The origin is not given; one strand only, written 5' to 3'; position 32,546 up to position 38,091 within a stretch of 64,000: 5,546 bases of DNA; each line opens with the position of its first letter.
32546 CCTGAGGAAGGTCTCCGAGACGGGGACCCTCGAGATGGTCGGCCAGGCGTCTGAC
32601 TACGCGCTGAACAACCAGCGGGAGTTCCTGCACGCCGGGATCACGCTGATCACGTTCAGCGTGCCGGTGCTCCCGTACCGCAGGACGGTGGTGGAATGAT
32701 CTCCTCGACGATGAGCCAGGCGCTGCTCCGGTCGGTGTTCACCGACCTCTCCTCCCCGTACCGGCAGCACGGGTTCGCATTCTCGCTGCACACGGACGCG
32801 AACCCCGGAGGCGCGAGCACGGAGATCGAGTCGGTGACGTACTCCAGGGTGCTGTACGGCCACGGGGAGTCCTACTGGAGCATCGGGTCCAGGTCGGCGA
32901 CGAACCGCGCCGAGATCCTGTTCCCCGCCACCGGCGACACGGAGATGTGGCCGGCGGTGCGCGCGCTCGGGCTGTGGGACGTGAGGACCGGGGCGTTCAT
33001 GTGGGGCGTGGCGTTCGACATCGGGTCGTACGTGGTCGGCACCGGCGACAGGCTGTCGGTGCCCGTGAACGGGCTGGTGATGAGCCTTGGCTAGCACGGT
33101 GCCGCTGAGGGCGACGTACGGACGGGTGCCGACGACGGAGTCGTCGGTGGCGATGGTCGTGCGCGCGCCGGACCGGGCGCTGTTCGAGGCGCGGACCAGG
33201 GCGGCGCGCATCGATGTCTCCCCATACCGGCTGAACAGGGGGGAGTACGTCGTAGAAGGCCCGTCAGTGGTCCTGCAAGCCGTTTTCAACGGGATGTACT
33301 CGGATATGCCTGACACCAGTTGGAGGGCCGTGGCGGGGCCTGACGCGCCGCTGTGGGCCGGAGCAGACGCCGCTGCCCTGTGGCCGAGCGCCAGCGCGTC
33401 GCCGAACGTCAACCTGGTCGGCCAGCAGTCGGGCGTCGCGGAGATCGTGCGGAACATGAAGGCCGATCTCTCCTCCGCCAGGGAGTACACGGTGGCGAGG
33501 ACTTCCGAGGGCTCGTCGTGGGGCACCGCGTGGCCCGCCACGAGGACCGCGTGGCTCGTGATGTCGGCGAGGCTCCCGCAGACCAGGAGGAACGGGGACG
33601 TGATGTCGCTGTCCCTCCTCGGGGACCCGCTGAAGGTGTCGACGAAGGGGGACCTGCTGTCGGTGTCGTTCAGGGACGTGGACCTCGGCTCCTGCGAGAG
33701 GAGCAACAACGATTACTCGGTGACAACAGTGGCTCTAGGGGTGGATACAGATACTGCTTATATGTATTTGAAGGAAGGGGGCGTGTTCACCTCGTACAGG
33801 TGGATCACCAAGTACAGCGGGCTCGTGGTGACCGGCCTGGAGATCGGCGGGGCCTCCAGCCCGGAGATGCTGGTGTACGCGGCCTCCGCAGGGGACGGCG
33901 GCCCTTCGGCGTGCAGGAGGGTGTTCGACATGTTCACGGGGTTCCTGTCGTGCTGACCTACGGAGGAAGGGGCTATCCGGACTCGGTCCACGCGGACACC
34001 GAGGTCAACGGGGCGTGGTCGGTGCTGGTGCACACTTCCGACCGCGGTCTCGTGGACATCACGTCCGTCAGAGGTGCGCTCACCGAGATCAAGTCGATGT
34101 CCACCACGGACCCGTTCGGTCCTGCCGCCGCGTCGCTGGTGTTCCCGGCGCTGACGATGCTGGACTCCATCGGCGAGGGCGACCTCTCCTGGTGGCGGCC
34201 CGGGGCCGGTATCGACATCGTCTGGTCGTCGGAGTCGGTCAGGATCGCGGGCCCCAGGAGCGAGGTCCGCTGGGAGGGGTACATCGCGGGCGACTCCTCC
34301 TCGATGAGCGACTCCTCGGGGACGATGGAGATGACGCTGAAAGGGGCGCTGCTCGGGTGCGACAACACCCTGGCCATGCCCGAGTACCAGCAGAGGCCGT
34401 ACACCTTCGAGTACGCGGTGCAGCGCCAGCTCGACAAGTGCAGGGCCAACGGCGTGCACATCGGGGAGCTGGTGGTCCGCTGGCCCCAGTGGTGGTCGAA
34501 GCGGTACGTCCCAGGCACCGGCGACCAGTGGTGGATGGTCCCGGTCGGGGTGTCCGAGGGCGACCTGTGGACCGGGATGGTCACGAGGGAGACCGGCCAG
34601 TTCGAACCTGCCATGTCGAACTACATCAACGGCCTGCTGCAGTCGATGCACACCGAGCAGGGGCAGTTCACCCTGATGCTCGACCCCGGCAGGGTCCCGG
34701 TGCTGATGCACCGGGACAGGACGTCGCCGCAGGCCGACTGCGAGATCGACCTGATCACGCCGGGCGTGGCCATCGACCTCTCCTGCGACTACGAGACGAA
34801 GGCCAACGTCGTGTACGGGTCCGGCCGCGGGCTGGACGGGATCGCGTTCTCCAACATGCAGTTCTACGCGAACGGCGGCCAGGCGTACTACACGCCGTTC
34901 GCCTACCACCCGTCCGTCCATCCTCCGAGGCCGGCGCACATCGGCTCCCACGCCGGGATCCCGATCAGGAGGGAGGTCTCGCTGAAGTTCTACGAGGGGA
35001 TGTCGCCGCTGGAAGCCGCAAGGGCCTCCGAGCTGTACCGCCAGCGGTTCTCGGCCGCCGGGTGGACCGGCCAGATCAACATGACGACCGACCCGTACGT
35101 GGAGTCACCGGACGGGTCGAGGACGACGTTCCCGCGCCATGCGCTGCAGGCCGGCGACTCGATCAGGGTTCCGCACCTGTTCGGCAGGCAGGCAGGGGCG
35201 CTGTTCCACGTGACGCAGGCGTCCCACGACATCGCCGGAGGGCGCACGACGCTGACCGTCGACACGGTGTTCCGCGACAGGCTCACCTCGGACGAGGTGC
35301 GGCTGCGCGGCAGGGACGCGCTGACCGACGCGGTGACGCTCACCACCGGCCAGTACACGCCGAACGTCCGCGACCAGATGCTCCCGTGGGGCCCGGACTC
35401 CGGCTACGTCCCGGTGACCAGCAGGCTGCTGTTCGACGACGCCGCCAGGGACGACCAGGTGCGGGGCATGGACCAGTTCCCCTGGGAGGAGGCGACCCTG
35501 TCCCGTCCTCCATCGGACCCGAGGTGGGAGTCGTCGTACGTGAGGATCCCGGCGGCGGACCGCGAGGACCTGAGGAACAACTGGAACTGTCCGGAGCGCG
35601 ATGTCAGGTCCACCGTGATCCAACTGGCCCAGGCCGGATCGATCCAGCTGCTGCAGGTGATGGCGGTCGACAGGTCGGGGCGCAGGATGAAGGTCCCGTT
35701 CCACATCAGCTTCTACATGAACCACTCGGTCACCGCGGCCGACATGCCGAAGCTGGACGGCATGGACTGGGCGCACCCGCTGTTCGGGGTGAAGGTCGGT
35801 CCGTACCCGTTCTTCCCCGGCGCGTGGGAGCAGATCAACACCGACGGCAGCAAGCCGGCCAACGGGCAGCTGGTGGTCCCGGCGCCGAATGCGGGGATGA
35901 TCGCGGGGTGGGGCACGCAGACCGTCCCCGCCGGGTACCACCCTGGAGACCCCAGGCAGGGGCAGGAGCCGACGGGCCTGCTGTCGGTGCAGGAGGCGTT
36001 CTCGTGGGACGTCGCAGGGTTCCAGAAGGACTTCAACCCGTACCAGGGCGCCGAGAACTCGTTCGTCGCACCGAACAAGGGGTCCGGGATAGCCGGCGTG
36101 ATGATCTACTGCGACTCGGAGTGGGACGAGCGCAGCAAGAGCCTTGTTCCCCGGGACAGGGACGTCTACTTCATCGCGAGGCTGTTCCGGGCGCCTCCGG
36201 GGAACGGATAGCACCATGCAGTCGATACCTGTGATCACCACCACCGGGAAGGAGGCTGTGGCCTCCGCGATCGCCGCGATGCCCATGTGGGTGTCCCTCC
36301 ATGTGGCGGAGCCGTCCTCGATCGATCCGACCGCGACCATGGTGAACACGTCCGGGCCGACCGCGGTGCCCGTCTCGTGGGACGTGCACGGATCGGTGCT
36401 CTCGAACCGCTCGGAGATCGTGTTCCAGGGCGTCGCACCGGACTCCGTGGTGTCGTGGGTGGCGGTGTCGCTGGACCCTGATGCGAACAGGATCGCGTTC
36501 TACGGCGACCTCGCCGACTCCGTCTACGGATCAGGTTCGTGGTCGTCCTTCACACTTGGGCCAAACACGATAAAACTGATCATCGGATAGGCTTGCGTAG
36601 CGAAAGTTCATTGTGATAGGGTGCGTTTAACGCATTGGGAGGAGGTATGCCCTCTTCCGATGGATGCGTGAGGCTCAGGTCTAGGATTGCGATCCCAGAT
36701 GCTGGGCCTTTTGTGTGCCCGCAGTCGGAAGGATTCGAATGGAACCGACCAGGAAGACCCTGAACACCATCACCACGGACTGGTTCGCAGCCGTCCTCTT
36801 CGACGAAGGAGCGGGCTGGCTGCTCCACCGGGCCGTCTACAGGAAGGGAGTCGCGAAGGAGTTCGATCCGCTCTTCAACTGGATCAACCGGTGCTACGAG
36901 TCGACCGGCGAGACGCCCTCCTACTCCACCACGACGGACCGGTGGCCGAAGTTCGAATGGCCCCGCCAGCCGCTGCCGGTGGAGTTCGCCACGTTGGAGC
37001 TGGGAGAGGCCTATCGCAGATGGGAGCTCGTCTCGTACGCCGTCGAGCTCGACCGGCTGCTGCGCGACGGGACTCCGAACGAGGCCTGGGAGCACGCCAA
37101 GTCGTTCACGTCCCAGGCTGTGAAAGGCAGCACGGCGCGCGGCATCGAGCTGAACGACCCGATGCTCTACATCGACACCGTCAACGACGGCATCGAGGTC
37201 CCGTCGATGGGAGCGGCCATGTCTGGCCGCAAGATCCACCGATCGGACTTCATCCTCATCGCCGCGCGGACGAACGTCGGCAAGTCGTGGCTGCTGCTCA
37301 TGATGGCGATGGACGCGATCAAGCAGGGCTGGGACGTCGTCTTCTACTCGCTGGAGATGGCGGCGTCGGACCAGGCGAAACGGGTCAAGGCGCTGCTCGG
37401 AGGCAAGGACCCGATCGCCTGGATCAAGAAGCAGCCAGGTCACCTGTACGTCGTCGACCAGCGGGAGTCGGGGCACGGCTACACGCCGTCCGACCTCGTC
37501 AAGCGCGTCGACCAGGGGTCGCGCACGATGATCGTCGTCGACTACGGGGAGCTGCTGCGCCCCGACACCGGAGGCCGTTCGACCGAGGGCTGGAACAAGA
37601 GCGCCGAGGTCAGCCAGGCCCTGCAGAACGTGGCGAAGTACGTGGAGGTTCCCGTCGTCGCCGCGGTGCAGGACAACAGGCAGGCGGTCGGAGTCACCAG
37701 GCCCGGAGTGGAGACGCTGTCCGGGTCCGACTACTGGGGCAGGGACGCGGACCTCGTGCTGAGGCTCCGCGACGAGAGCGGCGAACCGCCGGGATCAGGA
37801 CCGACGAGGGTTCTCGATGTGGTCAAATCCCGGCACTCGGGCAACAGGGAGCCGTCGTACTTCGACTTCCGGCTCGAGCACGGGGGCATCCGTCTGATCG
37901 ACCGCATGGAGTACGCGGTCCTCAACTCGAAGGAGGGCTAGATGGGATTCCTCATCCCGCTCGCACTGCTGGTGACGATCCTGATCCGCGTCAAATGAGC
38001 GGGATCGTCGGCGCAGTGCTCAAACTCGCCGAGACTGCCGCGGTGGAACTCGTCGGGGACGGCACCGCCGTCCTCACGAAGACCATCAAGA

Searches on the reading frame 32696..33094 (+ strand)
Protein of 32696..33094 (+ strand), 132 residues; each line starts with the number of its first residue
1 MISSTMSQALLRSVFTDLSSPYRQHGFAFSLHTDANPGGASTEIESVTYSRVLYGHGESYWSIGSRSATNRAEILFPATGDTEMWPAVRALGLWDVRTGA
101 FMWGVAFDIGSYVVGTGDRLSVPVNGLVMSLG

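Call 112: search_protein_families(library=pfam, proteins=[window:32696-33094:+], max_evalue=0.01)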
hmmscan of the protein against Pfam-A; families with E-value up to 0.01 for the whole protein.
window:32696-33094:+ (132 aa): 1 family
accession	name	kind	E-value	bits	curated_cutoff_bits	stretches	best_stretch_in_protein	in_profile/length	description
PF23140.1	Gp80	-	8e-09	36.4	27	1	2-129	2-127/128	Podophage GP4 fiber I protein gp80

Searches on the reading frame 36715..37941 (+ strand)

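Call 11: search_protein_families(library=pfam, proteins=[window:36715-37941:+], max_evalue=0.001)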
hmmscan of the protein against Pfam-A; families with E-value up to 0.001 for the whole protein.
window:36715-37941:+ (408 aa): 2 families
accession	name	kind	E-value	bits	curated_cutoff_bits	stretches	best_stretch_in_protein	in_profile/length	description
PF03796.21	DnaB_C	-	2.6e-19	70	27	2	262-374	121-236/255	DnaB-like helicase C terminal domain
PF13481.12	AAA_25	-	1.8e-06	28.2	27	1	174-276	30-150/195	AAA domain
